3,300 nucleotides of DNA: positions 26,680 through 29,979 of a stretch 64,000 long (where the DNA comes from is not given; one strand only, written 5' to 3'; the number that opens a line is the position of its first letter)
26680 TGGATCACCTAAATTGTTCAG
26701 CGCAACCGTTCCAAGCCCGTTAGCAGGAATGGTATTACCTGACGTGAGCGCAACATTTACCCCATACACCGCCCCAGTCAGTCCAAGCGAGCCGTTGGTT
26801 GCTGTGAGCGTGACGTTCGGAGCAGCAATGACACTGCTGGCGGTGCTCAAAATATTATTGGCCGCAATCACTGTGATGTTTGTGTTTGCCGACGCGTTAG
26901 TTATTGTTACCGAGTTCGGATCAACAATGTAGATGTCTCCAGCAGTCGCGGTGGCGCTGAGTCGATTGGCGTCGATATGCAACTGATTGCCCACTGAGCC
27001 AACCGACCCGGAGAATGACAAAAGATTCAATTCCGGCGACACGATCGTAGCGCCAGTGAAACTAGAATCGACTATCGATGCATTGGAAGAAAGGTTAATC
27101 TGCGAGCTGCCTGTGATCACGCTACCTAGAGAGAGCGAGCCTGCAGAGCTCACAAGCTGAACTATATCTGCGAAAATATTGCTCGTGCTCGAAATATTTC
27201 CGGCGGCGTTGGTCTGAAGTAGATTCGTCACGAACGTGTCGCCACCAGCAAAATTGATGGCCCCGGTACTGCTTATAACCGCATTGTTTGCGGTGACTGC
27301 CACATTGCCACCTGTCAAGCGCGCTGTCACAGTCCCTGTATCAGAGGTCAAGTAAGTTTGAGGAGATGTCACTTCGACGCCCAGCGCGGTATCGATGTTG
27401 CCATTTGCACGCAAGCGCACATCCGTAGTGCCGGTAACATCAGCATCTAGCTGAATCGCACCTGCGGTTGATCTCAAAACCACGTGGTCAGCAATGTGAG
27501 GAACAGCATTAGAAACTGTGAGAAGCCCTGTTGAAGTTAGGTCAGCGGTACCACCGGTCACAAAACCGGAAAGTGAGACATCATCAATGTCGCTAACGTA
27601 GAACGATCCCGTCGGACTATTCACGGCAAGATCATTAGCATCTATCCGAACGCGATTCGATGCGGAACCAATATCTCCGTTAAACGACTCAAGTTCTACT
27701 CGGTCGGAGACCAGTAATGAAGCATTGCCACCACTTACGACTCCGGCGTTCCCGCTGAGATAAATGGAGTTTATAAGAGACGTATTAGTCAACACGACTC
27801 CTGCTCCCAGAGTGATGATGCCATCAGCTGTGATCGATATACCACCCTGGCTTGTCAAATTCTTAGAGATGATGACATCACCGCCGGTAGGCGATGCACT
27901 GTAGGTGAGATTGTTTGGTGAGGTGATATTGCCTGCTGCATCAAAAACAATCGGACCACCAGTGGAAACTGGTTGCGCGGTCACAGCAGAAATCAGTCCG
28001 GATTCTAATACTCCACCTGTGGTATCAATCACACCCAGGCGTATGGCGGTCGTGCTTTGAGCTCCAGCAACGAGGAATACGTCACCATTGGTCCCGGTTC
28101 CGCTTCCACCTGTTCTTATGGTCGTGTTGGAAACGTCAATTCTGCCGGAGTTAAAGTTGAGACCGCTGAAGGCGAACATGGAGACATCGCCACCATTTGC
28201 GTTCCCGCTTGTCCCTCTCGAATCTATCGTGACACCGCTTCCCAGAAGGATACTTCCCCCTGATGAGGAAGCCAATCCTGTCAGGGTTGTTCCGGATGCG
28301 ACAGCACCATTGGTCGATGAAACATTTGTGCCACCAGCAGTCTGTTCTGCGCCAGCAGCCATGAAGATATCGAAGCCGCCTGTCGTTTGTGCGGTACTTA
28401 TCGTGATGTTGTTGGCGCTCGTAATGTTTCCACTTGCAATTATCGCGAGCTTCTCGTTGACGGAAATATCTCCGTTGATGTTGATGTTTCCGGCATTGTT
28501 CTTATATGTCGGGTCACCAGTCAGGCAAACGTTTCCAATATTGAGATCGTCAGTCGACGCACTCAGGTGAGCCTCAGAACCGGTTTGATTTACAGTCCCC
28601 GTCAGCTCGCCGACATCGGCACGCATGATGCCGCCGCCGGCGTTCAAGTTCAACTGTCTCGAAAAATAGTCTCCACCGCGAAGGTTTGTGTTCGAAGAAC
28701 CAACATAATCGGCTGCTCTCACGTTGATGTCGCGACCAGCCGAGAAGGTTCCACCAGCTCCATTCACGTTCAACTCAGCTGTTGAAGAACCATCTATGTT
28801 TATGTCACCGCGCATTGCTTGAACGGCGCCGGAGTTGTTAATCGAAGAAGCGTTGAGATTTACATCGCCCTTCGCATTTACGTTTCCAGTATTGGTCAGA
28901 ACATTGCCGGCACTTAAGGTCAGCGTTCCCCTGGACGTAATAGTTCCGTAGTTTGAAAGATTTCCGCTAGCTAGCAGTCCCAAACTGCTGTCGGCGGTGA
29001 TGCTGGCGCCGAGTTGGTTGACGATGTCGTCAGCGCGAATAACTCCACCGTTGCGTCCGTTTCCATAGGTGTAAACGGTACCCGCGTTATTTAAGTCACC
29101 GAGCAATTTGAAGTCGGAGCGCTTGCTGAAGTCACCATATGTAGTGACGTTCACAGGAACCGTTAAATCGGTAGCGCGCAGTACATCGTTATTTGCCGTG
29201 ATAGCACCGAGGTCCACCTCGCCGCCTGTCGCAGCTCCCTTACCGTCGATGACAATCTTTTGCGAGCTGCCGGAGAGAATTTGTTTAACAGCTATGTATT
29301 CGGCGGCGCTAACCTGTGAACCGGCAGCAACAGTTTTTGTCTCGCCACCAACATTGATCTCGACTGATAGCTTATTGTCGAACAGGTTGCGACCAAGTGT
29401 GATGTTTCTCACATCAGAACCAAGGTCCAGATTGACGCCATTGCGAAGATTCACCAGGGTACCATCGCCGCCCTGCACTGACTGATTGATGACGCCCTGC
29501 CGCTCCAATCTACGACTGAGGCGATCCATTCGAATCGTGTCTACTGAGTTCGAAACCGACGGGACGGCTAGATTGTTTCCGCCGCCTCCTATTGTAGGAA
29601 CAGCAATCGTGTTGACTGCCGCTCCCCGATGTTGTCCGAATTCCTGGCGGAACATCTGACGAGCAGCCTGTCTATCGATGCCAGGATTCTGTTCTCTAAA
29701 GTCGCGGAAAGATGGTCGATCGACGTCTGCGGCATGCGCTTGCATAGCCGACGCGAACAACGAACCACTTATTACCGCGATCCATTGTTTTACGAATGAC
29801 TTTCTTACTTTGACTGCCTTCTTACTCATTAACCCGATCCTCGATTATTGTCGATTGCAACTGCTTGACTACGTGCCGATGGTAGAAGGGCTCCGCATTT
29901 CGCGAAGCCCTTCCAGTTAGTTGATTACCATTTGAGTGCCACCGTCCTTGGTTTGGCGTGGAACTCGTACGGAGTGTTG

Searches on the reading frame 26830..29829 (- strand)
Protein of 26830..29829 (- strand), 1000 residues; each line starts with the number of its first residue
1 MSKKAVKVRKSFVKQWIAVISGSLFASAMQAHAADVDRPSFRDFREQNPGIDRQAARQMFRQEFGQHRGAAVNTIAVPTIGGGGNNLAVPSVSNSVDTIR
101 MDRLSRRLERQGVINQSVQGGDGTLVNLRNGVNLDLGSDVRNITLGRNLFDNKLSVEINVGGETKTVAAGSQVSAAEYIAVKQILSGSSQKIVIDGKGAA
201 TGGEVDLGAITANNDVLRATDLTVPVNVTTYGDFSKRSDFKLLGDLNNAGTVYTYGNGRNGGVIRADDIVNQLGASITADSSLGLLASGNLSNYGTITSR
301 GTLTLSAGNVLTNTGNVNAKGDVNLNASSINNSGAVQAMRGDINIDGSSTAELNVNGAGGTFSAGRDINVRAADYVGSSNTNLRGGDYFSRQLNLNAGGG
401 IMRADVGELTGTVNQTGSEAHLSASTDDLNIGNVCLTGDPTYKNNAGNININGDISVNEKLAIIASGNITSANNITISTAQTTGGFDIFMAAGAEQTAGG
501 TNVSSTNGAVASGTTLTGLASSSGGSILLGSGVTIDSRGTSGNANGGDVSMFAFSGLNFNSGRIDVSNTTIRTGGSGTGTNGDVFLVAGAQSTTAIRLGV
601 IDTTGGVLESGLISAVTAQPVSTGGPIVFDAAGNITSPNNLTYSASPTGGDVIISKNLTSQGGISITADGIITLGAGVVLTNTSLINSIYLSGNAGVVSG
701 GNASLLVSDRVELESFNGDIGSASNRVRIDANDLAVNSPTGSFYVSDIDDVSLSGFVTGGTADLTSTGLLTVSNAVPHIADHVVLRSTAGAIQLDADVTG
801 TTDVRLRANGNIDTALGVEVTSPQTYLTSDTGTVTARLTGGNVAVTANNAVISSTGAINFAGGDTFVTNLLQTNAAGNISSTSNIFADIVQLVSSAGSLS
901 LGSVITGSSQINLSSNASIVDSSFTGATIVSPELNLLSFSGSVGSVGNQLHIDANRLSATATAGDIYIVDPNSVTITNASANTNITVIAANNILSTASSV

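Call 71: search_solved_structures(query=A4, max_evalue=10, show_alignments=2)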
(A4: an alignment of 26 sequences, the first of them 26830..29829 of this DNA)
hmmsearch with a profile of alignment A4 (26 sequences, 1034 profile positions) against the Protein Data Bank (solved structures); distinct sequences matched with E-value up to 10: 0.

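Call 72: search_protein_families(library=pfam, alignment_id=A4, max_evalue=0.01)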
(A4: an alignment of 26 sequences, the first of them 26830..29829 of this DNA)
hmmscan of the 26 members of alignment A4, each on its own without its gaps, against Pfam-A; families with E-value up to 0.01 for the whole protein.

A. member 1, window:26830-29829:- (1000 aa): 0 families

B. families by the number of members that match (of 26 scanned): 2 families
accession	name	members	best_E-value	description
PF05594.20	Fil_haemagg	17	1.2e-07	Haemagglutinin repeat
PF18886.6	DUF5649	1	0.0092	Repeats of unknown function (DUF5649)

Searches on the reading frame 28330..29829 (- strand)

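Call 26: search_protein_families(library=pfam, proteins=[window:28330-29829:-], max_evalue=10)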
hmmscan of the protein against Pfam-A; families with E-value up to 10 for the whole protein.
window:28330-29829:- (500 aa): 1 family
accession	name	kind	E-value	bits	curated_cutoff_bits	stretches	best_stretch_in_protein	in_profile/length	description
PF05594.20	Fil_haemagg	-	6.6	7.9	21.5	2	444-483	17-56/72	Haemagglutinin repeat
